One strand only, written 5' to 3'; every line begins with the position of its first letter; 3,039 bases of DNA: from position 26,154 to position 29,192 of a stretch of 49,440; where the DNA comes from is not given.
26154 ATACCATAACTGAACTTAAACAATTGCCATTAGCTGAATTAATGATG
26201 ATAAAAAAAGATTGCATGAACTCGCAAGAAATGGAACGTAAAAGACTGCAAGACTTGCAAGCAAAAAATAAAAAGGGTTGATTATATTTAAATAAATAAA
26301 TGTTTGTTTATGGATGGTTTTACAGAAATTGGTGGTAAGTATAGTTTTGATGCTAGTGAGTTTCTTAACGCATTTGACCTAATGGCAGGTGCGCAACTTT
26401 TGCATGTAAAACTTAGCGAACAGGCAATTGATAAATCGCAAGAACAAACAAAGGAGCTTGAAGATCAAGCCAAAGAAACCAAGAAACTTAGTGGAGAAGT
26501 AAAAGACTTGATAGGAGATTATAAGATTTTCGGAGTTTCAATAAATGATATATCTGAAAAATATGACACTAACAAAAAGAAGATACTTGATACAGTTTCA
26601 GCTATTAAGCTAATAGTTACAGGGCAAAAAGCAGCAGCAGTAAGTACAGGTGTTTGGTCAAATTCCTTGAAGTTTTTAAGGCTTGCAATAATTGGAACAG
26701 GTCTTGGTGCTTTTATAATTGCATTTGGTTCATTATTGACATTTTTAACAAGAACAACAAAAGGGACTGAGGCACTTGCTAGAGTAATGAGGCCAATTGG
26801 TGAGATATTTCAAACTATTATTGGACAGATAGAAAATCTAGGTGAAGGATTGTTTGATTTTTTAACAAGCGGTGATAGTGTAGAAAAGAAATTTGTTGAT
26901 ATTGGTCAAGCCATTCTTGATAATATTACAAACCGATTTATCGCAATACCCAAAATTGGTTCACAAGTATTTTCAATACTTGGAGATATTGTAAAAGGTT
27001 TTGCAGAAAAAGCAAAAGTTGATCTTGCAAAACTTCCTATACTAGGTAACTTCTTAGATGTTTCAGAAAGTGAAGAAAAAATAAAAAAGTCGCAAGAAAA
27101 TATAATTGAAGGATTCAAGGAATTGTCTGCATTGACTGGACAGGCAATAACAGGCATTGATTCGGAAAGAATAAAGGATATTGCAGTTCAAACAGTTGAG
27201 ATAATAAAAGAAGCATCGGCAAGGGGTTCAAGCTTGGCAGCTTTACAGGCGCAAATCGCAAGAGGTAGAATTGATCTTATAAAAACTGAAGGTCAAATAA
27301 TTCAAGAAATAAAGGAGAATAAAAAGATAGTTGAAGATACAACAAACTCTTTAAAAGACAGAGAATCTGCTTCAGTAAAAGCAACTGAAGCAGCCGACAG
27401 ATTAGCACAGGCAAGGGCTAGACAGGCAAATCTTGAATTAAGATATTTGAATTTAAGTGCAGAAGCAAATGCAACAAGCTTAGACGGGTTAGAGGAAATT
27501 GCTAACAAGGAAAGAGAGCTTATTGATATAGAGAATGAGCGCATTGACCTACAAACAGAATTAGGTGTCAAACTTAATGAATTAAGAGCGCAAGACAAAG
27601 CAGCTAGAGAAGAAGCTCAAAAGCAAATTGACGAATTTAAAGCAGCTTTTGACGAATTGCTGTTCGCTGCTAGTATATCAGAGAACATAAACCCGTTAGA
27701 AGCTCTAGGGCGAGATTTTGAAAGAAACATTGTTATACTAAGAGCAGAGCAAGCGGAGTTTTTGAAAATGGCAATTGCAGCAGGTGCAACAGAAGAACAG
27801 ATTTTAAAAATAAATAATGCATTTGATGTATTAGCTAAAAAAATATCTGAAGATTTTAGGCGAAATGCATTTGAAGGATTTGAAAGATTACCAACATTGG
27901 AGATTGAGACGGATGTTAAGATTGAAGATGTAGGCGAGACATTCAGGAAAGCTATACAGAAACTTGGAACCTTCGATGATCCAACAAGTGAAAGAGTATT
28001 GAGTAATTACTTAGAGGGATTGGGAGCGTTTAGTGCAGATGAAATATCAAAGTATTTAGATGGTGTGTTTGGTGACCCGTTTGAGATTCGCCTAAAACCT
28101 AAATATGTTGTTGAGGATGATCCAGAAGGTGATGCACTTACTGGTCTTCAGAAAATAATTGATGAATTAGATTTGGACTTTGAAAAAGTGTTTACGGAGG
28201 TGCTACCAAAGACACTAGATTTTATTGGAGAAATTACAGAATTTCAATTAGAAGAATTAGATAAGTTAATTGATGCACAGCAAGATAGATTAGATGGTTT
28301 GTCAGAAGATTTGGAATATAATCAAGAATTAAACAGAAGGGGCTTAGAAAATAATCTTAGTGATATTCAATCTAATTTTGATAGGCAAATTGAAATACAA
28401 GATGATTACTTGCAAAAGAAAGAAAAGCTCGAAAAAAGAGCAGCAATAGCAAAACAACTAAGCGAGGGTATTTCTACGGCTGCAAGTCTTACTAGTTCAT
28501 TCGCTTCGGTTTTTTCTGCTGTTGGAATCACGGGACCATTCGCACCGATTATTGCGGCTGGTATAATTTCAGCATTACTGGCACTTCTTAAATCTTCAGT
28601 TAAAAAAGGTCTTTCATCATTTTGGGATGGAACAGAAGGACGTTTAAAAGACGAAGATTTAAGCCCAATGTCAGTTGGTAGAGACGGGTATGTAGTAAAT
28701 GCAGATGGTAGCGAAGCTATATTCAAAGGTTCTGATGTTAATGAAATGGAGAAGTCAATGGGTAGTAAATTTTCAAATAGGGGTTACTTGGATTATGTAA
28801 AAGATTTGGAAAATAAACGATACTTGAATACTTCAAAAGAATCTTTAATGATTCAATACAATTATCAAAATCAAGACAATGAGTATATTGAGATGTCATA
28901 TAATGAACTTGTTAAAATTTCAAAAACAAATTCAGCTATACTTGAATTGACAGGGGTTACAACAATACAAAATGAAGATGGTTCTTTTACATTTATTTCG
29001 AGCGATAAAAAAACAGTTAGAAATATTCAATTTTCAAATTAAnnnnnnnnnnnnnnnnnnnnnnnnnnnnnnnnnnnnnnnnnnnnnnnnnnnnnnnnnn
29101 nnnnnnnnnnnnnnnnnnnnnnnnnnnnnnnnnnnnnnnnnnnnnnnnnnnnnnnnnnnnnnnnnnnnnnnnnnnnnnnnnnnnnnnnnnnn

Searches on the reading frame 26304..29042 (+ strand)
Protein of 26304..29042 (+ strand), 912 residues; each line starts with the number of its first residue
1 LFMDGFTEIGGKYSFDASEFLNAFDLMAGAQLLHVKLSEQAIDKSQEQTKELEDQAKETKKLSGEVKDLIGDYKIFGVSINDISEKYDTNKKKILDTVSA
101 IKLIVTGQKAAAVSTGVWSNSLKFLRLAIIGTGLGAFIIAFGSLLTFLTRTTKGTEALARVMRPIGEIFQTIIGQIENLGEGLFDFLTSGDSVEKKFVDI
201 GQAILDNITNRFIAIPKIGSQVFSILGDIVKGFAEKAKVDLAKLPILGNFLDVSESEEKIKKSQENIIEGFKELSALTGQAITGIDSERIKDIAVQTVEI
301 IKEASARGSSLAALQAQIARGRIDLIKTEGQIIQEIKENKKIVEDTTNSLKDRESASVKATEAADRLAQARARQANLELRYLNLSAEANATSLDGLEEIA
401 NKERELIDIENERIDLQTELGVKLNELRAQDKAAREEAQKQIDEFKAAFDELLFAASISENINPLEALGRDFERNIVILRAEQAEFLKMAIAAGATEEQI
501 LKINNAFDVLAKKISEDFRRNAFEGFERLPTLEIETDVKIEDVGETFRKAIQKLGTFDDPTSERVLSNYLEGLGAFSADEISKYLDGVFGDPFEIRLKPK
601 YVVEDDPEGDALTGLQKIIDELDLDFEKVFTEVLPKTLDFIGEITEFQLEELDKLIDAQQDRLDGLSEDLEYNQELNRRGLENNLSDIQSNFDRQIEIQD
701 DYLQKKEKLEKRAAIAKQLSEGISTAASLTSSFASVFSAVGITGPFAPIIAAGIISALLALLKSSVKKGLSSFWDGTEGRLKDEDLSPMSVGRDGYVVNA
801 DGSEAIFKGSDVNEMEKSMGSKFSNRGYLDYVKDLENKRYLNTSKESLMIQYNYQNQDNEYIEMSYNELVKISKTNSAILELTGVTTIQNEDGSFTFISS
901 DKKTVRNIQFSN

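Call 10: search_protein_families(library=phrogs, proteins=[window:26304-29042:+], max_evalue=0.001)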
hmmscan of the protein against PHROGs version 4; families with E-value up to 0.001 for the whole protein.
window:26304-29042:+ (912 aa): 0 families

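Call 13: search_protein_families(library=pfam, proteins=[window:26304-29042:+], max_evalue=0.01)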
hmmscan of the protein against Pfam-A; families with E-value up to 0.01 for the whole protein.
window:26304-29042:+ (912 aa): 2 families
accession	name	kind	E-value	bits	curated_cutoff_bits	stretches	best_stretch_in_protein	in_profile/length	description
PF20990.2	DUF2207_C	-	6.1e-06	26.5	33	1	44-161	86-203/247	Predicted membrane protein (DUF2207) C-terminal domain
PF06840.17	PDC10_C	-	0.0071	16.8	27.3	0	36-107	15-82/90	Programmed cell death protein 10, C-terminal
